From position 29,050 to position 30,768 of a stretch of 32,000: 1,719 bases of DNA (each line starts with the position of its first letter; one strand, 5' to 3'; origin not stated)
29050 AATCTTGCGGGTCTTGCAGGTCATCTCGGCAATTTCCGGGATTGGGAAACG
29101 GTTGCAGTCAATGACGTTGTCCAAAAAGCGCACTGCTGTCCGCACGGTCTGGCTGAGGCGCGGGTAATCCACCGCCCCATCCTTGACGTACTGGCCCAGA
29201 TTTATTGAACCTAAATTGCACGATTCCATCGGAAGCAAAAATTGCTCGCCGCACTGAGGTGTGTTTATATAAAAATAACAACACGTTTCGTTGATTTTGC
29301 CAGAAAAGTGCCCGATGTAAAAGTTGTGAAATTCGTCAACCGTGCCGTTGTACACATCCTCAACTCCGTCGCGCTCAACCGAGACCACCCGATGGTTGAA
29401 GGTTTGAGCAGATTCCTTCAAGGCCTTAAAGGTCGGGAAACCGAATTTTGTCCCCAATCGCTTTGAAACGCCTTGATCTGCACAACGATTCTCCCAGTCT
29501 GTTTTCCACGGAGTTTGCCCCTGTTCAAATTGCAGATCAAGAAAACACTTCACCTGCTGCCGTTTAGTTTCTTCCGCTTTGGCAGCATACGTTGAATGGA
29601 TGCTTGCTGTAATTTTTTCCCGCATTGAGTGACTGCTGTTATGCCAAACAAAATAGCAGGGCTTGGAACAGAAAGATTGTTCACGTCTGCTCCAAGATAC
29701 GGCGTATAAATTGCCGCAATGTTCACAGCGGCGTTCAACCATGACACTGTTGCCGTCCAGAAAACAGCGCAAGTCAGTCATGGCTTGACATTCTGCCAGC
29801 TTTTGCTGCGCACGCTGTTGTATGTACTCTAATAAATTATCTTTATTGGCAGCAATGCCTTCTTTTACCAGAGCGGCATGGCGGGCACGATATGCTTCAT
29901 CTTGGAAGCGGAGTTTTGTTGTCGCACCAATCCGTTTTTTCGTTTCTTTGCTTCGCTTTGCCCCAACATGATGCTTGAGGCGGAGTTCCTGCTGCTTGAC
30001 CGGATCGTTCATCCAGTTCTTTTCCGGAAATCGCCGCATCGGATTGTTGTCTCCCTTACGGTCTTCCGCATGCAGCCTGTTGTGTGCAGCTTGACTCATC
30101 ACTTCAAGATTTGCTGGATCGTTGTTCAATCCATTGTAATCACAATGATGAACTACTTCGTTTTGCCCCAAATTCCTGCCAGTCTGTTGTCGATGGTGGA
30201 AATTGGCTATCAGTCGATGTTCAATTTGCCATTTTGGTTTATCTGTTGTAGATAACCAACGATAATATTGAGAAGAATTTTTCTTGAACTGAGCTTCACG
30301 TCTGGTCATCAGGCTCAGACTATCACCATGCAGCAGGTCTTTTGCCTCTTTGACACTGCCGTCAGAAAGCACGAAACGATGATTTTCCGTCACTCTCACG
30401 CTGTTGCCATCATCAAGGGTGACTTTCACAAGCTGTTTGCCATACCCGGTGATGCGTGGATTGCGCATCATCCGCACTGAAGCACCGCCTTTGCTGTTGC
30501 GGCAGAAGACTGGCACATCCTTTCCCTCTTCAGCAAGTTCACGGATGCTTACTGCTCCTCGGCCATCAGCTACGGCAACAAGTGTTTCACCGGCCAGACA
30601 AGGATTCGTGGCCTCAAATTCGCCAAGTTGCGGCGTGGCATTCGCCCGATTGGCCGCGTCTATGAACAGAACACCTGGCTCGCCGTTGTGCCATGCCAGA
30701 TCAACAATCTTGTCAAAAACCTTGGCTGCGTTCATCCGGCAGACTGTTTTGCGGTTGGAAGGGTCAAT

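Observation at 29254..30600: nrdJ intein at the catalytic Cys with an HNH module and a non-canonical C-terminal junction (…YINTPQ|C instead of …HN|C)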

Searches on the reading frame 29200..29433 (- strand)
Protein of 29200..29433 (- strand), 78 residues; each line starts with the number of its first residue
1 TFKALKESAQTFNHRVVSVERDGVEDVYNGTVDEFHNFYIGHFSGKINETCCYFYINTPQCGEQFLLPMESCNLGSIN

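Call 25: find_related_loci(query=A1, collection=genome_contigs, flank=3000)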
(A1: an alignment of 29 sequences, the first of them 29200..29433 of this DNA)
Query A1 (78 aa) in genome_contigs; peptide patterns used: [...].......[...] (x = any residue, [..] = any of these).
112 stretches matched a pattern; 103 encode a relative of the query (tblastn E <= 1e-3); the best 80 are kept; 80 distinct loci.
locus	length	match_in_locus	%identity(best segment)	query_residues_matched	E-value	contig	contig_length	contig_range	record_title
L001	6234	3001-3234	78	1-78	3e-41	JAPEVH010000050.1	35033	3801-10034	MAG: Candidatus Electronema sp. isolate KV k127_9816519, whole genome shotgun sequence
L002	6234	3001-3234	79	1-78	3e-41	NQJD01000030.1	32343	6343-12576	MAG: Candidatus Electronema aureum isolate GS Contig130, whole genome shotgun sequence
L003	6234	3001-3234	79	1-78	2e-41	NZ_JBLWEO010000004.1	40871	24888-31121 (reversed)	Candidatus Electronema sp. PJ PJ__10369, whole genome shotgun sequence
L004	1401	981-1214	79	1-78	2e-41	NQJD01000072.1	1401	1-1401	MAG: Candidatus Electronema aureum isolate GS Contig172, whole genome shotgun sequence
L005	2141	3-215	82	8-78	2e-38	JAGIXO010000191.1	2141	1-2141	Candidatus Electronema nielsenii isolate F5 contig191, whole genome shotgun sequence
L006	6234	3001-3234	71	1-78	2e-36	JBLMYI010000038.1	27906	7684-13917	MAG: Actinomycetota bacterium isolate MAG233 PRJNA957066_bin16_renamed_37, whole genome shotgun sequence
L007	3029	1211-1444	69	1-78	3e-35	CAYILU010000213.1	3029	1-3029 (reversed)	MAG TPA_asm: uncultured bacterium isolate ERP119705_co20_536 genome assembly, contig: NODE_58628_length_3029_cov_7.99125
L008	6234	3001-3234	71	1-78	4e-35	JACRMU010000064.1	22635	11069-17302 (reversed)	MAG: Deltaproteobacteria bacterium isolate NC_groundwater_1915_Pr3_S2p5_65_9 SR2-18-S2p5_coassembly_scaffold_43842, whol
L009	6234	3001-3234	68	1-78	5e-35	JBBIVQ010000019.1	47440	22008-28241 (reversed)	MAG: Deltaproteobacteria bacterium isolate RSF170216_bin_80 NODE_472_length_47440_cov_4.77004, whole genome shotgun sequ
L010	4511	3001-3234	69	1-78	4e-35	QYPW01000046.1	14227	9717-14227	MAG: Deltaproteobacteria bacterium isolate PowLak16_MAG18 c_000000172262, whole genome shotgun sequence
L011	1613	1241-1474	69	1-78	2e-35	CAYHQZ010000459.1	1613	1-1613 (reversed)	MAG TPA_asm: uncultured Planctomycetia bacterium isolate ERP119705_co14_256 genome assembly, contig: NODE_237072_length_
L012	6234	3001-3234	65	1-78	2e-34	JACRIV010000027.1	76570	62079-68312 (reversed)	MAG: Deltaproteobacteria bacterium isolate NC_groundwater_1812_Pr3_B-0.1um_65_61 SR-2_scaffold_141_538983, whole genome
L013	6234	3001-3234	71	1-78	6e-34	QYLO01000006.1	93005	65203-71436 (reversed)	MAG: Candidatus Electrothrix gigas isolate AU1_5 NODE_6_length_93005_cov_69.2725, whole genome shotgun sequence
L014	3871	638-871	67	1-78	1e-33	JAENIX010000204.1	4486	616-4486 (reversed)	MAG: Actinomycetota bacterium isolate CoA_1_bin.34 scaffold_41016, whole genome shotgun sequence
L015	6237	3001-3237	62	1-78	3e-29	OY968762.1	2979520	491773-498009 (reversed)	MAG: Candidatus Eremiobacteraeota bacterium isolate MFD01689.bin.1.72 genome assembly, chromosome: 1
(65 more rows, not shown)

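Call 27: search_protein_representatives(alignment_id=A1)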
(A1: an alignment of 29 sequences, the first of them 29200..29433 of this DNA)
Query: 29 sequences, 78 profile positions. Proteins with E-value up to 0.001 (for the whole library): 1336; up to 1e-10: 489; up to 1e-30: 8. The best 150 are listed.
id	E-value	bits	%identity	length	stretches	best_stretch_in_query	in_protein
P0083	4.0e-35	135.7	-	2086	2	3-77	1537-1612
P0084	1.2e-34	134.1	-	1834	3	2-77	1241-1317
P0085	8.7e-33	128.2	-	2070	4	3-75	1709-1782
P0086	2.9e-32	126.5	-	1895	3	3-78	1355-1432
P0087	1.1e-31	124.7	-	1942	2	2-78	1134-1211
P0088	1.9e-31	123.9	-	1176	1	1-78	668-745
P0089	2.7e-31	123.4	-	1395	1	2-78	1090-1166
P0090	4.8e-31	122.6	-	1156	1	2-78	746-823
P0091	1.8e-30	120.8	-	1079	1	2-78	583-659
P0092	1.8e-30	120.8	-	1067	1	1-78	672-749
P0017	2.0e-30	120.7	-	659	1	1-78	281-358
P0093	4.3e-30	119.6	-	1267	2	1-78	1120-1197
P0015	1.0e-29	118.4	-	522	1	2-78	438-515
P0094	2.4e-29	117.2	-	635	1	3-78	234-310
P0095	3.4e-29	116.7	-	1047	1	2-78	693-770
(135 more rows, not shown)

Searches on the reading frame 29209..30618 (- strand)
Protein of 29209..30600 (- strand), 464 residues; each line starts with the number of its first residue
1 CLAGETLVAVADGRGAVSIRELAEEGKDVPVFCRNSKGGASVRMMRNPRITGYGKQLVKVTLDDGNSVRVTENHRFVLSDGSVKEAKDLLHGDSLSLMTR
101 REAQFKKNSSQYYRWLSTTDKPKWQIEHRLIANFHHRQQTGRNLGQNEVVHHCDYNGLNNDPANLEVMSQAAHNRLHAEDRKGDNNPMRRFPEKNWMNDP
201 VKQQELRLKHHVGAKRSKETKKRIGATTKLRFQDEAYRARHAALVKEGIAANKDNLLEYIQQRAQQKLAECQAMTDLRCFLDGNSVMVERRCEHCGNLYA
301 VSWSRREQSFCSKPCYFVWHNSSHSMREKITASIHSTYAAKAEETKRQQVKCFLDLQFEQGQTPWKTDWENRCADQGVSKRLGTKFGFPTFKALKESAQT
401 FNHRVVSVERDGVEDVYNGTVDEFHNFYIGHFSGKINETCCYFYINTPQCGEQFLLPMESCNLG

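Call 7: find_homologous_proteins(query=window:29209-30600:-, max_evalue=0.001)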
Query seq(464 aa) (464 aa): 82 proteins with E <= 0.001 among 3250 candidates.
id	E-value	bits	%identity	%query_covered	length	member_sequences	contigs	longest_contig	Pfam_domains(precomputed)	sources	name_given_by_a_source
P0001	2.1e-179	615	63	88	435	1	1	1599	PF13392.13,PF14890.12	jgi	jgi:ribonucleotide reductase alpha subunit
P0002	2.0e-152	526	60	79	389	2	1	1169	PF13392.13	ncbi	ncbi:MAG: HNH endonuclease, partial [Acidobacteriota bacterium]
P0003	1.4e-108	382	59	64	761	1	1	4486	PF02867.21,PF12637.15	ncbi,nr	ncbi:MAG: ribonucleoside-diphosphate reductase, adenosylcobalamin-dependent, partial [Actinobacteria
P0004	3.0e-108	381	62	58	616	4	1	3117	PF02867.21,PF00317.27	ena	-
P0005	2.1e-91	325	67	44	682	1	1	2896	PF02867.21,PF12637.15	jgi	-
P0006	2.0e-86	309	59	50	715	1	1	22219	PF02867.21,PF12637.15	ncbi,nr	ncbi:MAG: TSCPD domain-containing protein [Deltaproteobacteria bacterium]|nr:TSCPD domain-containing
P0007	5.0e-86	308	67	31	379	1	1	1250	PF02867.21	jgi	-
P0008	5.1e-84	301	37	93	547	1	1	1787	PF02867.21,PF14890.12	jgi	-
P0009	7.6e-82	294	36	91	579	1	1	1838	PF07460.17,PF02867.21,PF14890.12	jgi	-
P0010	2.3e-81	292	56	47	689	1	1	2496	PF02867.21,PF12637.15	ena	-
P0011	3.0e-81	292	37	100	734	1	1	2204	PF13392.13,PF14890.12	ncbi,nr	ncbi:MAG TPA: HNH endonuclease, partial [archaeon]|nr:HNH endonuclease [archaeon]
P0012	5.3e-79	284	35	100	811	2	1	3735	PF02867.21,PF00317.27,PF13392.13,PF14890.12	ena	-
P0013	4.9e-78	281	36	98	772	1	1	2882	PF02867.21,PF00317.27,PF13392.13,PF14890.12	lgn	-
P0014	7.1e-77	277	36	95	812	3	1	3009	PF02867.21,PF13392.13,PF14890.12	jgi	jgi:ribonucleotide reductase alpha subunit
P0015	7.3e-77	277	37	100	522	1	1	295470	PF13392.13,PF14890.12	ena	-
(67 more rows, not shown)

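Call 23: search_protein_families(library=pfam, proteins=[window:29254-30600:-], max_evalue=1)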
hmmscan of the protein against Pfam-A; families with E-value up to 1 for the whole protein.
seq(449 aa): 3 families
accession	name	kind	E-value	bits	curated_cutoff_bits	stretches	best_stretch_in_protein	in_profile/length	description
PF14890.11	Intein_splicing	-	2.6e-11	44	35.8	1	10-428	3-147/155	Intein splicing domain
PF13392.12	HNH_3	-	0.00012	22.1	24.8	1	138-175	10-46/46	HNH endonuclease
PF07591.16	PT-HINT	-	0.058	14.1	27.7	0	395-430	89-123/137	Pretoxin HINT domain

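Call 46: search_solved_structures(query=A2, max_evalue=0.01, show_alignments=2)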
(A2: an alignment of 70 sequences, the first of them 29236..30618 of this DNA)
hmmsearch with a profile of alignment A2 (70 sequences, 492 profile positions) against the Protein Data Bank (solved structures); distinct sequences matched with E-value up to 0.01: 20.
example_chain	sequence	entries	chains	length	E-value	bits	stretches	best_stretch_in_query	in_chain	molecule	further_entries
4o1r_A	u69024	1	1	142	3.4e-09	39.5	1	8-102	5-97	Replicative DNA helicase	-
1mi8_A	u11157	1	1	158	4.5e-09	39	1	8-124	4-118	DnaB intein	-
7qil_A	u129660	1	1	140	8.8e-09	38.1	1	22-96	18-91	DnaE intein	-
6frh_A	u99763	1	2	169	6.2e-08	35.3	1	8-118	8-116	Replicative DNA helicase,Replicative DNA helicase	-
6frg_A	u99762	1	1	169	6.7e-08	35.2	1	8-119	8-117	Replicative DNA helicase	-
4kl5_A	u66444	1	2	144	2.2e-07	33.4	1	23-95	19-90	DNA polymerase III, alpha subunit, Nucleic acid binding, OB-fold, tRNA/helicase-type chime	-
2keq_A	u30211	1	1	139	2.4e-07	33.3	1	23-95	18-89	DNA polymerase III alpha subunit, Nucleic acid binding OB-fold tRNA/helicase-type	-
4lx3_A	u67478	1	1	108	1.7e-06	30.6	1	21-95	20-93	DNA polymerase III, alpha subunit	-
5ol6_A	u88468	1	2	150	1.7e-06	30.5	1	23-95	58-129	Nucleic acid binding, OB-fold, tRNA/helicase-type,DNA-directed DNA polymerase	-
5ol7_A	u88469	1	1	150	1.8e-06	30.5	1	23-95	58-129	DNA-directed DNA polymerase,DNA-directed DNA polymerase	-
4qfq_A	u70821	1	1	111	2.2e-06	30.2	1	21-95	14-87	DNA polymerase III, alpha subunit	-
6fre_A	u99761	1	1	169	5.3e-06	28.9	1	8-119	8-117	Replicative DNA helicase,Replicative DNA helicase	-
4kl6_A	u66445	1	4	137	1.5e-05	27.4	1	23-92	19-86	DNA-directed DNA polymerase,Nucleic acid binding, OB-fold, tRNA/helicase-type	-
5ol1_A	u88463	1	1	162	6.1e-05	25.4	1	23-96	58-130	DNA polymerase III subunit alpha,DNA polymerase III subunit alpha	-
1zd7_A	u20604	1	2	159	7.9e-05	25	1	23-95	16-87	DNA polymerase III alpha subunit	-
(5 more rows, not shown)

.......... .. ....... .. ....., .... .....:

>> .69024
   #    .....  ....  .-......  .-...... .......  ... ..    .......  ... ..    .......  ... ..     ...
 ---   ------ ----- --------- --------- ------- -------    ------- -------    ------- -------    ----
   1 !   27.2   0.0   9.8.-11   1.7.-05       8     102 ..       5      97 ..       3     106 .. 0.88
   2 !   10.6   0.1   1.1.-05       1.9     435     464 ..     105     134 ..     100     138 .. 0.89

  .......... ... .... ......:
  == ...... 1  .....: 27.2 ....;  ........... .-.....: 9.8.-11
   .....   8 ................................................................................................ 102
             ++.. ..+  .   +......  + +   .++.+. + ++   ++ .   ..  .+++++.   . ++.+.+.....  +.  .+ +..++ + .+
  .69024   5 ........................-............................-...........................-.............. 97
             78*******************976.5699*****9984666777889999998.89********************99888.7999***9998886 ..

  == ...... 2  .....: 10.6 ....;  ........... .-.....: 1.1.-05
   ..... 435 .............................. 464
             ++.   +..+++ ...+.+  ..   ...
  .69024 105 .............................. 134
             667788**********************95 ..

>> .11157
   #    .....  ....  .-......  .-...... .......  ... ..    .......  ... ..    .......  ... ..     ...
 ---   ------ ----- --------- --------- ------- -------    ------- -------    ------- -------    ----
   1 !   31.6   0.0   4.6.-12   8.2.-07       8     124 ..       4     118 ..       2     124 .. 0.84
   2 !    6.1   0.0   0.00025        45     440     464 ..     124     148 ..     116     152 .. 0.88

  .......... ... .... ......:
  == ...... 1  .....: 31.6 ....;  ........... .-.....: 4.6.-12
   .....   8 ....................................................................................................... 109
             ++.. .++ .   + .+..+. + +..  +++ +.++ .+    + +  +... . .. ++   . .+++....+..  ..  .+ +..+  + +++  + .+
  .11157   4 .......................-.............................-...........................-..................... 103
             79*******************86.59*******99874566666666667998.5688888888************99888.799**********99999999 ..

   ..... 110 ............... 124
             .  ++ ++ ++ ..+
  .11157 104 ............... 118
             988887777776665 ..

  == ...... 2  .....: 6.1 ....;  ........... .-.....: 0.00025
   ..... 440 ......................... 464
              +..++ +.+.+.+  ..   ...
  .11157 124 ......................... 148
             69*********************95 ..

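Call 53: predict_structure(alignment_id=A3)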
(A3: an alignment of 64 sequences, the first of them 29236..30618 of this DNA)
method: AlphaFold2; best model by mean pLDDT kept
length: 461 residues; sequences in the alignment: 64
mean_pLDDT: 88.0   pTM: 0.73
mean pLDDT of the five models: 88.0, 87.9, 87.8, 87.7, 87.5
residues with pLDDT >= 90: 327; 70-90: 73; 50-70: 39; < 50: 22
segments of 3 or more residues with pLDDT < 50: 1-3, 191-199, 217-219, 459-461
pLDDT, mean of each block of 10 residues (from residue 1): 70 98 98 97 97 94 96 96 94 97 96 88 93 98 97 94 93 95 64 44 56 54 69 76 74 68 81 94 96 97 97 95 92 91 91 95 95 98 96 93 88 98 94 96 93 74 41
secondary structure, 60 per line:
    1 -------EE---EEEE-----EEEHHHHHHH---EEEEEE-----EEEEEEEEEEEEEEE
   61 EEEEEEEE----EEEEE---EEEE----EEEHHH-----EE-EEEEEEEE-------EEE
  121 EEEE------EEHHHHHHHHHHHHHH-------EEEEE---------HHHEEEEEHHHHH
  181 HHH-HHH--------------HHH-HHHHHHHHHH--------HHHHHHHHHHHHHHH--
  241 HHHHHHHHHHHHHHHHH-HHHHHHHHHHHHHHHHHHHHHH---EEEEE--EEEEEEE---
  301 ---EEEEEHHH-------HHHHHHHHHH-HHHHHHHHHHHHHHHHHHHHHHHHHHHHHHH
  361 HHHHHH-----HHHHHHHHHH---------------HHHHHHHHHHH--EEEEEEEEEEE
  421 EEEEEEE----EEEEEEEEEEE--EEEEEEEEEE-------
elements in order: E13-16 E22-24 H25-31 E35-40 E46-68 E73-77 E81-84 E89-91 E103-110 E118-124 H133-146 E154-158 E171-175 H176-183 H206-215 H224-238 H241-257 H259-280 E284-288 E291-297 E304-308 H319-328 H330-366 H372-381 H397-407 E410-427 E432-442 E445-454

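Call 56: fold_search(model_id=the predicted structure, library=pdb)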
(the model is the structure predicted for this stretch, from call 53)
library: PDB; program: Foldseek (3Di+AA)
matches with E <= 10: 147; with E <= 0.001: 41
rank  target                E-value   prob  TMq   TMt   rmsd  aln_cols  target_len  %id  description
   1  6frg                  5.2e-07  1.00  0.20  0.55   3.8       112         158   20  Crystal structure of G-1F mutant of Ssp DnaB Mini-Intein variant M86 (released 2019-01-30)
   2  1zde                  1.1e-06  1.00  0.20  0.55   2.3       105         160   19  1.95 Angstrom Crystal Structure of a dnaE Intein Precursor from Synechocystis Sp. Pcc 6803 (released 2006-01-24)
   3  1mi8                  1.4e-06  1.00  0.20  0.61  13.1       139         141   17  2.0 Angstrom crystal structure of a DnaB intein from Synechocystis sp. PCC 6803 (released 2003-08-19)
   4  1zd7_A                3.9e-06  1.00  0.20  0.54   2.3       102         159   20  1.7 Angstrom Crystal Structure Of Post-Splicing Form of a dnaE Intein from Synechocystis Sp. Pcc 6803 (released 2006-01-24)
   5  4kl5_B                4.3e-06  1.00  0.19  0.59  12.1       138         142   14  Crystal structure of NpuDnaE intein (released 2013-09-04)
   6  3nzm                  4.6e-06  1.00  0.20  0.53   4.5       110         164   18  Crystal structure of DNAE intein with N-extein in redox trap (released 2011-06-01)
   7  6frh_B                5.1e-06  1.00  0.20  0.58  10.9       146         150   14  Crystal structure of Ssp DnaB Mini-Intein variant M86 (released 2019-01-30)
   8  4kl5_A                6.4e-06  1.00  0.19  0.60  10.5       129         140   16  Crystal structure of NpuDnaE intein (released 2013-09-04)
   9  6frh_A                7.6e-06  1.00  0.20  0.55   7.5       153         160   16  Crystal structure of Ssp DnaB Mini-Intein variant M86 (released 2019-01-30)
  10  4o1r                  9.0e-06  1.00  0.20  0.62   8.6       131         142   25  Crystal structure of NpuDnaB intein (released 2014-03-19)
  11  6rpp                  1.1e-05  1.00  0.19  0.49  13.0       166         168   16  Crystal structure of PabCDC21-1 intein (released 2019-08-14)
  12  6rpq                  1.6e-05  1.00  0.19  0.35  12.6       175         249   14  Crystal structure of PhoCDC21-1 intein (released 2019-08-14)
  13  2keq_MODEL_1_A        2.0e-05  1.00  0.18  0.58   3.0        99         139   19  Solution structure of DnaE intein from Nostoc punctiforme (released 2009-05-19)
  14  2imz_A                2.0e-05  1.00  0.19  0.57  10.7       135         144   14  Crystal structure of Mtu recA intein splicing domain (released 2007-05-01)
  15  4gig                  2.2e-05  1.00  0.20  0.53   2.4       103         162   18  crystal structure of T69A mutant of trapped Dnae intein precursor (released 2013-03-06)
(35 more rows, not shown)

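Call 73: search_dna_similar(query=window:29254-30600:-, collection=phages, mode=protein, max_evalue=0.00001, max_rows=15)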
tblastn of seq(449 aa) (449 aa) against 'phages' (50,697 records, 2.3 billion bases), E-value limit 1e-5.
Records with a match: 22; places in all: 22; records where one place covers at least 80% of the query: 2.
Best place of each record, by identity: <60% 22.
By first word of the organism name: Salmonella 4; uncultured 3; Thermus 3; Bacillus 2; Synechococcus 2; Lactobacillus 2; Pseudomonas 2; Aphanizomenon 1; Rhodobacter 1; Streptococcus 1; and 1 more.
By host as written in the record: Salmonella enterica subsp. enterica serovar Enteritidis PT1 4; - 3; Bacillus subtilis W-23-S(r); Bacillus licheniformis ATCC 9945a 2; Synechococcus sp. CBW1002 2; Lactobacillus paracasei 2; Pseudomonas syringae actinidae 2; Aphanizomenon flos-aquae 1; Rhodobacter capsulatus YW1 1; and 5 more.
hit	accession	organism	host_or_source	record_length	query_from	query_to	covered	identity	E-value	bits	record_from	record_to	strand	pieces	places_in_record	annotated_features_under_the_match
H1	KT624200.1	Bacillus phage SP-15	Bacillus subtilis W-23-S(r); Bacillus ...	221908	1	427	95%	23.7%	3e-9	66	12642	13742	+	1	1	hypothetical protein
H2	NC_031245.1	Bacillus phage SP-15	Bacillus subtilis W-23-S(r); Bacillus ...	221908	1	427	95%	23.7%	3e-9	66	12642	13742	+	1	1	hypothetical protein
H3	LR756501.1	uncultured phage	metagenomic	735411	1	259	58%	33.5%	4e-31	132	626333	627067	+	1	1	record has no annotation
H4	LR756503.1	uncultured phage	metagenomic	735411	1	259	58%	33.5%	4e-31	132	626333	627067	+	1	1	record has no annotation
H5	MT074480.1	Salmonella phage maane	Salmonella enterica subsp. enterica ...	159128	1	240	53%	25.9%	9e-7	57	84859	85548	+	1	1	ribonucleotide reductase of class Ia (aerobic) alpha subunit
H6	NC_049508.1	Salmonella phage maane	Salmonella enterica subsp. enterica ...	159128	1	240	53%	25.9%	9e-7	57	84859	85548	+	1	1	NrdA-like aerobic NDP reductase large subunit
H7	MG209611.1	Aphanizomenon phage vB_AphaS-CL131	Aphanizomenon flos-aquae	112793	1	250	56%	24.6%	7e-8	61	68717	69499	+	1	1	dCTP deaminase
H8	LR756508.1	uncultured phage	metagenomic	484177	56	258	45%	28.3%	8e-14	80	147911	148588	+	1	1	record has no annotation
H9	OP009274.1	Rhodobacter phage RcKickapoo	Rhodobacter capsulatus YW1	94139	1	194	43%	29.1%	3e-7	59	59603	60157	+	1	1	DNA polymerase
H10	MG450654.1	Synechococcus phage S-CBWM1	Synechococcus sp. CBW1002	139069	1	190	42%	28.4%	9e-7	57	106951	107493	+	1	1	ribonucleoside-diphosphate reductase alpha subunit | similar to ribonucleoside-diphosphate reductase alpha subunit | similar to intein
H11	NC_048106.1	Synechococcus phage S-CBWM1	Synechococcus sp. CBW1002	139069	1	190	42%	28.4%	9e-7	57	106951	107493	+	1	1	ribonucleoside-diphosphate reductase large subunit | similar to ribonucleoside-diphosphate reductase alpha subunit | similar to intein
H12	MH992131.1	Thermus phage TSP4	Thermus sp. TC4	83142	1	131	29%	39.3%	6e-9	64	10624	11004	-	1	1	ribonucleoside-triphosphate reductase (x2)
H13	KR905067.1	Lactobacillus phage CL2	Lactobacillus paracasei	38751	1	182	41%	28.0%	3e-11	72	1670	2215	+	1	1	large subunit terminase | HNH endonuclease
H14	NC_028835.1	Lactobacillus phage CL2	Lactobacillus paracasei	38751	1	182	41%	28.0%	3e-11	72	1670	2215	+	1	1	terminase large subunit | HNH endonuclease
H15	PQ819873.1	Streptococcus phage vB_SagM-GXN1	Streptococcus agalactiae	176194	1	173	39%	28.6%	7e-7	58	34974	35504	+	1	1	none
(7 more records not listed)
